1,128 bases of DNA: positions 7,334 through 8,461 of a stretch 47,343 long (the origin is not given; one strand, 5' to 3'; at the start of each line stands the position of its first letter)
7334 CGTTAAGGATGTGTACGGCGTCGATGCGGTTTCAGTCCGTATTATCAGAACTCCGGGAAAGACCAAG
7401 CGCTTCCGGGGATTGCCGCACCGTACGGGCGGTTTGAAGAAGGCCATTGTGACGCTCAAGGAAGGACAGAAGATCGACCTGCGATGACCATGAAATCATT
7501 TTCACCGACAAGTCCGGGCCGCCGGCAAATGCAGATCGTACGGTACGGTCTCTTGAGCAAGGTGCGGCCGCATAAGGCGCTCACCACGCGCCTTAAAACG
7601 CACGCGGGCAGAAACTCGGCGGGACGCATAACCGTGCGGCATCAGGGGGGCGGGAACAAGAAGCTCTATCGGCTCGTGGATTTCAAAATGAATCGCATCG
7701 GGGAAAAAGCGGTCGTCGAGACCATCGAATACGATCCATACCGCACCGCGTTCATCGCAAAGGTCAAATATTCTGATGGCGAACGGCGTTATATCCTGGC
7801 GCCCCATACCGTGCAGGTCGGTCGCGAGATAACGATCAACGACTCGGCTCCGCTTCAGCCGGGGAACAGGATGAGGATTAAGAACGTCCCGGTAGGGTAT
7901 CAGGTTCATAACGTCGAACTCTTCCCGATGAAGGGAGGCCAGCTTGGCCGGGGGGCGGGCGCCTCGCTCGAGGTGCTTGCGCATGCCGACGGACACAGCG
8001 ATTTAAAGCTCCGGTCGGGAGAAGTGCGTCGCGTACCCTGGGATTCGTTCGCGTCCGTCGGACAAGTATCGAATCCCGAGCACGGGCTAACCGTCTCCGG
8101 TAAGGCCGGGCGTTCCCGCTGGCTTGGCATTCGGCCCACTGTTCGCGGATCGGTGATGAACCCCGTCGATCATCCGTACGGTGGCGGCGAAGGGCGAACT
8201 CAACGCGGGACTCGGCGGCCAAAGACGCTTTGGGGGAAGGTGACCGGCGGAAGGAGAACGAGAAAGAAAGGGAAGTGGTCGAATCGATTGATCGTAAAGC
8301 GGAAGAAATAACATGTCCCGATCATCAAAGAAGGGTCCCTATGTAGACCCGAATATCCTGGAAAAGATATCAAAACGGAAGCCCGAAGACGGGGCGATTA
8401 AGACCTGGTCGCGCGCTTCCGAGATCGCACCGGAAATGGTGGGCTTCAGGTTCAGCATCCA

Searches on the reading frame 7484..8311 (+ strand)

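Call 67: search_protein_families(library=pfam, proteins=[window:7484-8311:+], max_evalue=0.0001)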
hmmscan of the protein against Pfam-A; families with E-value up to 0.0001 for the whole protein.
window:7484-8311:+ (275 aa): 2 families
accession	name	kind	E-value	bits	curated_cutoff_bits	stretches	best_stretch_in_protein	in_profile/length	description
PF03947.24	Ribosomal_L2_C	-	4.4e-44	150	33.7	1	125-251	1-126/126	Ribosomal Proteins L2, C-terminal domain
PF00181.30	Ribosomal_L2_N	-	4.6e-31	107.1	23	1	42-116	1-75/77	Ribosomal Proteins L2, RNA binding N-terminal domain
